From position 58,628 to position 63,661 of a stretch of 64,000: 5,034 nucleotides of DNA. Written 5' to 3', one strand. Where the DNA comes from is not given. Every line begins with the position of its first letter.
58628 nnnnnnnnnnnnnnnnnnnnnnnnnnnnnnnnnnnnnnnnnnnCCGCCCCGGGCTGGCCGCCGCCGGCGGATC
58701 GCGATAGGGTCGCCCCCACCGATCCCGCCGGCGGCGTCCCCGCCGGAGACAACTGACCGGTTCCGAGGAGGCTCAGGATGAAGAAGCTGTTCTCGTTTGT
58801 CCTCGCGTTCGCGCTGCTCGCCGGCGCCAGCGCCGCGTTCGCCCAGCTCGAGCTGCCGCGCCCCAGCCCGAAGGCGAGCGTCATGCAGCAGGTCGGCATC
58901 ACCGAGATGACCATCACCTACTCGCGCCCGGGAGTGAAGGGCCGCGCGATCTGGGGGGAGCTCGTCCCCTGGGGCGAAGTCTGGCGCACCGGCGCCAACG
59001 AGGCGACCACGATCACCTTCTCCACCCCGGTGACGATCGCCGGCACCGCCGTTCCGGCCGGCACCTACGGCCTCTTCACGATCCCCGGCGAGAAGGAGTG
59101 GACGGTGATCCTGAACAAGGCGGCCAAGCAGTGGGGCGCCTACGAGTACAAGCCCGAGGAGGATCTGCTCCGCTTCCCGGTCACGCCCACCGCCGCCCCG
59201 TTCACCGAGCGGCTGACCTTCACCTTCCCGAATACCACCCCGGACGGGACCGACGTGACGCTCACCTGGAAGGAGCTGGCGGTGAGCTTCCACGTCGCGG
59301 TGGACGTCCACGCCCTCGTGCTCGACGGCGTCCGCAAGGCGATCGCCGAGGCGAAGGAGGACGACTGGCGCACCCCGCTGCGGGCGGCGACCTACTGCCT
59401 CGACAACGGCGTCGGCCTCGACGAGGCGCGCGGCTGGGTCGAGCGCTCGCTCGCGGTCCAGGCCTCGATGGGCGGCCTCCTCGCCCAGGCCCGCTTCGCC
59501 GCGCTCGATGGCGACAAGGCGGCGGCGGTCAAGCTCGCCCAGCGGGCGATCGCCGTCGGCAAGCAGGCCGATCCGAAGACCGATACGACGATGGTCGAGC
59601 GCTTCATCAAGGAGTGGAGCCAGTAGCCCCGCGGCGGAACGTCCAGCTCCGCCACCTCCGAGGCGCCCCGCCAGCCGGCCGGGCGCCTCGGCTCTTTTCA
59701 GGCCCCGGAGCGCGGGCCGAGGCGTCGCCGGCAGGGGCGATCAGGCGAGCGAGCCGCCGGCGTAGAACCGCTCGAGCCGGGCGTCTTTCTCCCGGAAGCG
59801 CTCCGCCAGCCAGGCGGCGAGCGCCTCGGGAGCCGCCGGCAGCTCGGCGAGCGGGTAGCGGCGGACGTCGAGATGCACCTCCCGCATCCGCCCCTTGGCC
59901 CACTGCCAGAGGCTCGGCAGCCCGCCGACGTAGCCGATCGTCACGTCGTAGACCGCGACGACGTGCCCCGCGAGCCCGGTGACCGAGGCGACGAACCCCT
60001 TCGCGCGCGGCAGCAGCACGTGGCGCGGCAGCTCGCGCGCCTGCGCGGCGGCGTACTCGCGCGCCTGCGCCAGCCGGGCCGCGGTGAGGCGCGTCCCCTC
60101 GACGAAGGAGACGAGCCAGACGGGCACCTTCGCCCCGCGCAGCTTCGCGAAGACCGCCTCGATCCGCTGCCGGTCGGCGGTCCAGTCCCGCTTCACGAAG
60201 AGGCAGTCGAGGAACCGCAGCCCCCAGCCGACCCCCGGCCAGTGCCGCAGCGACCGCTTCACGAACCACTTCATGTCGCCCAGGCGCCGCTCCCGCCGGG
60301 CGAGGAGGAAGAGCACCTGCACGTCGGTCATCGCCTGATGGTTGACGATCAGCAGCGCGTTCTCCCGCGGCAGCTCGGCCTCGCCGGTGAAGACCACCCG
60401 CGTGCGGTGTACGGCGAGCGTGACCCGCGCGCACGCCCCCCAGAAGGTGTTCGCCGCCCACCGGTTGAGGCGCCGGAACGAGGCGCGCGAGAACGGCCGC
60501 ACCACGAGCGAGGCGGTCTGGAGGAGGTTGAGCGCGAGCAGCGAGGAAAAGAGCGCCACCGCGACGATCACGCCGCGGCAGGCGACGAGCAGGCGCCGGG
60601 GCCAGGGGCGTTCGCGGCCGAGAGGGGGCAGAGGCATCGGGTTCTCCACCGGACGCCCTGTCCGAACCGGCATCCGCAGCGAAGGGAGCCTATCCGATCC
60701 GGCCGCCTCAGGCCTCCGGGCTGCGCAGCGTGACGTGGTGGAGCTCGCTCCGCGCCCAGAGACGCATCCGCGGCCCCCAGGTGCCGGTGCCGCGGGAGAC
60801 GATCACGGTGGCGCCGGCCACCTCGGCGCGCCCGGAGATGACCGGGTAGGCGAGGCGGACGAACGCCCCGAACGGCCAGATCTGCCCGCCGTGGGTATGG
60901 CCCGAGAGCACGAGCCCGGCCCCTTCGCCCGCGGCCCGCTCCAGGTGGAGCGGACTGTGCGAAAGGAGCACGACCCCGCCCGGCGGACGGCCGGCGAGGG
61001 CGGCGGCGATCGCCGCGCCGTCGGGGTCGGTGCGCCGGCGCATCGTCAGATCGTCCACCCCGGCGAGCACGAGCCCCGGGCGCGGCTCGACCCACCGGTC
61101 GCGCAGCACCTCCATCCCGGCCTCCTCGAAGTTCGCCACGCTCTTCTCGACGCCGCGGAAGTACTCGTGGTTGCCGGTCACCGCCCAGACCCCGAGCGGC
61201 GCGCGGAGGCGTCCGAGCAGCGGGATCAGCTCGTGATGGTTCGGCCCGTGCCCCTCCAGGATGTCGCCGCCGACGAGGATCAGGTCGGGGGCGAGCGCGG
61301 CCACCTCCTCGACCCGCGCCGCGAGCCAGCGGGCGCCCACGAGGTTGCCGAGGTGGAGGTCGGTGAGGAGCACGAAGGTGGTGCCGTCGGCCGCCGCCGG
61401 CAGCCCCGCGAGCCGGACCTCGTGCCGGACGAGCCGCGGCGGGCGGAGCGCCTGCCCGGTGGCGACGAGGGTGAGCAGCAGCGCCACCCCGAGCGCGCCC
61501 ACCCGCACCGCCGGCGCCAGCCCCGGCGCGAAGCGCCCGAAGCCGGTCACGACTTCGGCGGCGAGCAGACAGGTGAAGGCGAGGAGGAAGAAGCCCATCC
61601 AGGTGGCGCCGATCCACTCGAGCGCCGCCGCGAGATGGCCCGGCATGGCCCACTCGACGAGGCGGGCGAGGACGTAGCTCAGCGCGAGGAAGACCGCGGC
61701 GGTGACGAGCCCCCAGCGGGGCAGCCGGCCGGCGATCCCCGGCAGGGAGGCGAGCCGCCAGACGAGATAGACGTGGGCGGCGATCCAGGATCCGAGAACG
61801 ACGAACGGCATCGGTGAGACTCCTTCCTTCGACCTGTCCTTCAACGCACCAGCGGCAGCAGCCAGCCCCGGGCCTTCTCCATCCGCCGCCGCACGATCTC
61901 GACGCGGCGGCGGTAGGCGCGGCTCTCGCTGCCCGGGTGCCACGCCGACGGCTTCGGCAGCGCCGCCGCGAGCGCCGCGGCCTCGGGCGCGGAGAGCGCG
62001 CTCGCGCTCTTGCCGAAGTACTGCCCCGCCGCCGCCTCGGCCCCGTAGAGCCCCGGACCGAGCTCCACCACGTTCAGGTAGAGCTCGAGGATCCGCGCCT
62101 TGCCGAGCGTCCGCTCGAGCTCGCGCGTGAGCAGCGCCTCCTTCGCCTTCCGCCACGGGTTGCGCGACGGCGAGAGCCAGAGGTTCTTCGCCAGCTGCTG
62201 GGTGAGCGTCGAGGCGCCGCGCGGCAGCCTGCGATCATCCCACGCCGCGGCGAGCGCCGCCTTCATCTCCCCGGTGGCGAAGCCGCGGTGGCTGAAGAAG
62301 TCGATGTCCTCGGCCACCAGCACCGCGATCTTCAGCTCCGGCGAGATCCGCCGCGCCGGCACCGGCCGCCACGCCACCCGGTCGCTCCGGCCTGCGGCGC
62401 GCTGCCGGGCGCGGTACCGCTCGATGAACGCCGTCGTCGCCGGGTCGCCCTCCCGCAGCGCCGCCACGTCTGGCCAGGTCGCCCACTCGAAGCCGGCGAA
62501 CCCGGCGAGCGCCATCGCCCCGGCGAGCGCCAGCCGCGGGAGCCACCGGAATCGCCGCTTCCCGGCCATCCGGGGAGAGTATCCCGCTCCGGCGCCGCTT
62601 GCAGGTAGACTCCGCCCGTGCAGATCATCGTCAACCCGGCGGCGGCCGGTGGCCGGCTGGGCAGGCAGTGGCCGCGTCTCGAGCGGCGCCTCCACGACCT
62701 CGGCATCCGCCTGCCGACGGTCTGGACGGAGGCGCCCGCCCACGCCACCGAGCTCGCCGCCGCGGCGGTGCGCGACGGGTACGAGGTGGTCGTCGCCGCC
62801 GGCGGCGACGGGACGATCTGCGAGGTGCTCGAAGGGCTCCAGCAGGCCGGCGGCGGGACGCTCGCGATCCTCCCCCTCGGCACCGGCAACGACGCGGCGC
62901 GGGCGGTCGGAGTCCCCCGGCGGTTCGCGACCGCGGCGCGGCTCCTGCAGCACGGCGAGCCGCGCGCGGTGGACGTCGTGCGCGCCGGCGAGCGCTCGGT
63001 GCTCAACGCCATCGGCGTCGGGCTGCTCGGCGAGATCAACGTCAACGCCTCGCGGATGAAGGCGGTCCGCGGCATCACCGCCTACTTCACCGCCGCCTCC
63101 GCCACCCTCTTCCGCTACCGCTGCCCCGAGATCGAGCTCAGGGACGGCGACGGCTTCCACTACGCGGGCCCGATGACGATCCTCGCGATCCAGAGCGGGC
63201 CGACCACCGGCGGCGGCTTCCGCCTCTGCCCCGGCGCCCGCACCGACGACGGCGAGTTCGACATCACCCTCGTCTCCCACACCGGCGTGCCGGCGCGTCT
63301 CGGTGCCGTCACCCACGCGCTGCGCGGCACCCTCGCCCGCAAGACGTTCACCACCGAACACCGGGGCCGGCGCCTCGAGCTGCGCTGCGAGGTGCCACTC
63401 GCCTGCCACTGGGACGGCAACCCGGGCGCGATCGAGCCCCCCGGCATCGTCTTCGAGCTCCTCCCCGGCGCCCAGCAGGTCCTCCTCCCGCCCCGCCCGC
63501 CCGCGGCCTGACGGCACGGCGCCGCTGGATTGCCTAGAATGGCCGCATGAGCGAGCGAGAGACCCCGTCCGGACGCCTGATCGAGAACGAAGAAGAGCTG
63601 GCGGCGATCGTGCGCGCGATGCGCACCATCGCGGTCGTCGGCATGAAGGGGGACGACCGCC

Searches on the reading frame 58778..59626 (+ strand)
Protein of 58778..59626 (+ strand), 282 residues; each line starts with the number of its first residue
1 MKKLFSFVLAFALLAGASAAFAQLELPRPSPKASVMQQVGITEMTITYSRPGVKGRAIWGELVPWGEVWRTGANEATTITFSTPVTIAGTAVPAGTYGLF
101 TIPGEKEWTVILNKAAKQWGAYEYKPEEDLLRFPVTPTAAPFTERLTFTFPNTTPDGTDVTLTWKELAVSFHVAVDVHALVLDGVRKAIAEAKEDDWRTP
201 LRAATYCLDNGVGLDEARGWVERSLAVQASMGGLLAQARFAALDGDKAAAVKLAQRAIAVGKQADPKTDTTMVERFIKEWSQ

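Call 43: search_protein_families(library=pfam, proteins=[window:58778-59626:+], max_evalue=0.0001)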
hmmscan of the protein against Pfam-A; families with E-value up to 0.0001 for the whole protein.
window:58778-59626:+ (282 aa): 1 family
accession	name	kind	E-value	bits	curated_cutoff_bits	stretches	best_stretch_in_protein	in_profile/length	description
PF11138.13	DUF2911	-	8.4e-56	188.3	27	1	30-173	1-145/145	Protein of unknown function (DUF2911)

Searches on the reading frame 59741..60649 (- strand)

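Call 43: search_protein_families(library=pfam, proteins=[window:59741-60649:-], max_evalue=0.0001)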
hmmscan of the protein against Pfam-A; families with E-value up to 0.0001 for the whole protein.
window:59741-60649:- (302 aa): 2 families
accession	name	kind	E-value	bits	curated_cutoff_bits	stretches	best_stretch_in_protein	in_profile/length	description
PF01553.26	Acyltransferase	-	7.4e-15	55.4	23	1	84-211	1-126/132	Acyltransferase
PF16076.10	Acyltransf_C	-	1.5e-12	47.7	26.5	1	253-300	5-52/74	Acyltransferase C-terminus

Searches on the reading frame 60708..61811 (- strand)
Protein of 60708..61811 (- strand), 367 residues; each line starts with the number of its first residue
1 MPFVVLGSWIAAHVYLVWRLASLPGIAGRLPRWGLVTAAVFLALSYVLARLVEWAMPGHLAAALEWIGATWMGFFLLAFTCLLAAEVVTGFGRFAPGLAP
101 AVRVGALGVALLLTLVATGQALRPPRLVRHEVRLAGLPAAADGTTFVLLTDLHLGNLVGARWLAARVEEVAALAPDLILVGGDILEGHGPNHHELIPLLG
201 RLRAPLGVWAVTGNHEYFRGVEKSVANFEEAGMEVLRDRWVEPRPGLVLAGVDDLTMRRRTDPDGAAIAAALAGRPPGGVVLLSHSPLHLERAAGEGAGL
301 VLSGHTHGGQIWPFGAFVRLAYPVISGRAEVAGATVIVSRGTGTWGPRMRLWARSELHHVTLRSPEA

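Call 43: search_protein_families(library=pfam, proteins=[window:60708-61811:-], max_evalue=0.0001)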
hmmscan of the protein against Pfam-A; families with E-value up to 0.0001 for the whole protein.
window:60708-61811:- (367 aa): 1 family
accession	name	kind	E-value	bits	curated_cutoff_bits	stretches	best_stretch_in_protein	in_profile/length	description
PF00149.33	Metallophos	-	9.2e-10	39.7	21.5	1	145-308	2-190/191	Calcineurin-like phosphoesterase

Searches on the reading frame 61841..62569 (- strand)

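Call 43: search_protein_families(library=pfam, proteins=[window:61841-62569:-], max_evalue=0.0001)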
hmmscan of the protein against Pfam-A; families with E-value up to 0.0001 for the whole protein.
window:61841-62569:- (242 aa): 1 family
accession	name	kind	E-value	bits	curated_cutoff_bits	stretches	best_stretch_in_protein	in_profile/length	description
PF00912.28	Transgly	-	1.4e-47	161.9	27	1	68-230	15-177/178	Transglycosylase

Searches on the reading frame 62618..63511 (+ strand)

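Call 43: search_protein_families(library=pfam, proteins=[window:62618-63511:+], max_evalue=0.0001)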
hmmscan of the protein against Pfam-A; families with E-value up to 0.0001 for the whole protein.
window:62618-63511:+ (297 aa): 2 families
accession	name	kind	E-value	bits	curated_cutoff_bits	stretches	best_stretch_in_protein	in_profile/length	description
PF00781.29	DAGK_cat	-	1.8e-29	102.3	23.6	1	3-122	4-124/125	Diacylglycerol kinase catalytic domain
PF19279.4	YegS_C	-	4.3e-14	53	27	1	132-289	3-157/158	YegS C-terminal NAD kinase beta sandwich-like domain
